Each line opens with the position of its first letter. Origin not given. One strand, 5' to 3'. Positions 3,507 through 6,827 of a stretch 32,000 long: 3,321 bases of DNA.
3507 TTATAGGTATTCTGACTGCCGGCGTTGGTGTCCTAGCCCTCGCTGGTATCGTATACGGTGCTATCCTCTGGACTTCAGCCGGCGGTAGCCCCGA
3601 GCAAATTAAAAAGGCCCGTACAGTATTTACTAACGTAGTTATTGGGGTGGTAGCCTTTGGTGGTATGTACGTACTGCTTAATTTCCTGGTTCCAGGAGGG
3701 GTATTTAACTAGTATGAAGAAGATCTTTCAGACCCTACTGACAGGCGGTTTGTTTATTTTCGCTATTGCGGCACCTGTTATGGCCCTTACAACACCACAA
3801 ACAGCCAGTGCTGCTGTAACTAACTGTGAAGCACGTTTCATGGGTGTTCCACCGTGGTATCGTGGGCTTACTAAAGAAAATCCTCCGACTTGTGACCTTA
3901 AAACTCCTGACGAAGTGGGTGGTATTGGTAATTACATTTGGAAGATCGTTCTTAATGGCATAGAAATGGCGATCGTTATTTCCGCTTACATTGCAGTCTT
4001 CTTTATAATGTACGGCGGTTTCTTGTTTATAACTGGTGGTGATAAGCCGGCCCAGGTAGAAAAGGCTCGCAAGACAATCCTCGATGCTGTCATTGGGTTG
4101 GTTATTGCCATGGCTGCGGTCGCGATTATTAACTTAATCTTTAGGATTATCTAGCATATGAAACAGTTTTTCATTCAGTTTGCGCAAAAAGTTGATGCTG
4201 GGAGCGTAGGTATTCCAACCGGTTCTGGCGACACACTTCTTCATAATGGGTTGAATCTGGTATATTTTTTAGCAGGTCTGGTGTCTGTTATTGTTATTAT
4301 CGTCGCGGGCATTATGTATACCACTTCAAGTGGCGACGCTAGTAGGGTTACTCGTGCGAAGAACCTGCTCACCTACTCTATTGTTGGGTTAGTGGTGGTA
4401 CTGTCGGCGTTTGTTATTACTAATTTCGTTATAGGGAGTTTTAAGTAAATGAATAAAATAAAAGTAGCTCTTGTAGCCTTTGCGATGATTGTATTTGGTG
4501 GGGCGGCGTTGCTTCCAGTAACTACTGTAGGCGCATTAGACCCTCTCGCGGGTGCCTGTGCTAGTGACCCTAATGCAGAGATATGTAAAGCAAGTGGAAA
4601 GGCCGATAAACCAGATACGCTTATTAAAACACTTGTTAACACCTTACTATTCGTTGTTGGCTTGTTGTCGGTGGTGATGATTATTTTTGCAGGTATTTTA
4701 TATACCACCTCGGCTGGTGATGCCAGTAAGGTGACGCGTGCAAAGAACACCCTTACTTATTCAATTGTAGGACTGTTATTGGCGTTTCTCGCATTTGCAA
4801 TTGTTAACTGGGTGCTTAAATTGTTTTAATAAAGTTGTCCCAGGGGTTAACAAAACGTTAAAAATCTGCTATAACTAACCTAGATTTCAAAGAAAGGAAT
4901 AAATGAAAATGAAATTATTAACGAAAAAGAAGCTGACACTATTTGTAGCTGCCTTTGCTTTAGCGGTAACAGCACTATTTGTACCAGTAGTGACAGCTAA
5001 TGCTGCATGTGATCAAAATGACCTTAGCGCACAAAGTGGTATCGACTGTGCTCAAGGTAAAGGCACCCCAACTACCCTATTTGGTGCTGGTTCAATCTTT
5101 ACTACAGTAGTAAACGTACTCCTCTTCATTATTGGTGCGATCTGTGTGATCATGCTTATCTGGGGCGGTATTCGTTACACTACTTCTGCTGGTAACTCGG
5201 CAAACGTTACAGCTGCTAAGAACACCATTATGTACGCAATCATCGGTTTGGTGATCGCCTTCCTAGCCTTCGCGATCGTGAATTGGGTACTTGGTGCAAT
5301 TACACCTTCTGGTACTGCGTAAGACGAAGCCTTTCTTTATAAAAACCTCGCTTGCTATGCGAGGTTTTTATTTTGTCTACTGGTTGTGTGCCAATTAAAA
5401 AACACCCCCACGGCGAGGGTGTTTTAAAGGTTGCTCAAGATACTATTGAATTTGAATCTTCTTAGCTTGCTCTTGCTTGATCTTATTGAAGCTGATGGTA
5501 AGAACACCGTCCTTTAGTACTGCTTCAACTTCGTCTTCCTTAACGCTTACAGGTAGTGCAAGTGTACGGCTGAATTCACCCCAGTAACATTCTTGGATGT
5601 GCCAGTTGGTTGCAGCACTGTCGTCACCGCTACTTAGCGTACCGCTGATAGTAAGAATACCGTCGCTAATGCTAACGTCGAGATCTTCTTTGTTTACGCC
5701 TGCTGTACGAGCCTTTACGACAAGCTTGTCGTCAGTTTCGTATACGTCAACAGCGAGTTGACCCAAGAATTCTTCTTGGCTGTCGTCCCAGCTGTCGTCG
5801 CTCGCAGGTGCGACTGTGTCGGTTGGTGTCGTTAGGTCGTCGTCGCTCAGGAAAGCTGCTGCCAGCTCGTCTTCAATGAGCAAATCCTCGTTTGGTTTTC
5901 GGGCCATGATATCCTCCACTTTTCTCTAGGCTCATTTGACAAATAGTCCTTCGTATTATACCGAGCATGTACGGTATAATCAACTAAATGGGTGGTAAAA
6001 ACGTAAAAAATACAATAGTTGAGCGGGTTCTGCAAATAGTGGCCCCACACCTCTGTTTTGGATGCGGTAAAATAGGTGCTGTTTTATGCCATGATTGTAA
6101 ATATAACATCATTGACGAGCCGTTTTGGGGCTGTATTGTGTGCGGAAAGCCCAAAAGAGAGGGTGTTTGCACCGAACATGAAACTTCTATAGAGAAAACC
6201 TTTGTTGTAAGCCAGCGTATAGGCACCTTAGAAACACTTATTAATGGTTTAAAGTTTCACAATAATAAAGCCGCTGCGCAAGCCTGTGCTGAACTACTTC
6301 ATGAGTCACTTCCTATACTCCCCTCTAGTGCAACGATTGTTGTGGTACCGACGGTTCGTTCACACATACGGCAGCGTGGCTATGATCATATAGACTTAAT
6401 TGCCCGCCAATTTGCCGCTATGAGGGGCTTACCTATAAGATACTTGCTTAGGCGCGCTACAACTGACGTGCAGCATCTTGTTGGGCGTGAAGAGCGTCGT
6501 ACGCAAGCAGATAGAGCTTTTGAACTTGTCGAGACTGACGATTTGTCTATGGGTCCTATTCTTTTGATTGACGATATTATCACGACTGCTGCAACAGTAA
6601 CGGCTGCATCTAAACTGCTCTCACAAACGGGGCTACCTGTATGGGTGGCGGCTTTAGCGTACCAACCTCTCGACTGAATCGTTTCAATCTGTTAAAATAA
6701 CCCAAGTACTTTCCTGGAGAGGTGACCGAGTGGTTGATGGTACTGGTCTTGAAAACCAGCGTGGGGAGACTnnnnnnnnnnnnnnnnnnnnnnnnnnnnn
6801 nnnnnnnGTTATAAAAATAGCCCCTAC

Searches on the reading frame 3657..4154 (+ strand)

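Call 26: search_protein_families(library=pfam, proteins=[window:3657-4154:+], max_evalue=0.001)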
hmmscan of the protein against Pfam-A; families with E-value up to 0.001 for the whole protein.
window:3657-4154:+ (165 aa): 1 family
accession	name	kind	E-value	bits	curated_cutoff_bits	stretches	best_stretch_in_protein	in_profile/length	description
PF18895.5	T4SS_pilin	-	5.4e-08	33.2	26.6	1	103-161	13-71/71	Type IV secretion system pilin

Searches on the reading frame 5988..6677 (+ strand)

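Call 26: search_protein_families(library=pfam, proteins=[window:5988-6677:+], max_evalue=0.001)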
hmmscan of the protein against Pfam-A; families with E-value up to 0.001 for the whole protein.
window:5988-6677:+ (229 aa): 1 family
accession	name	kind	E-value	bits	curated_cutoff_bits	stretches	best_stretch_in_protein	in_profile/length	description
PF18912.6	DZR_2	-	0.00026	21.2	27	1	14-59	1-49/56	Double zinc ribbon domain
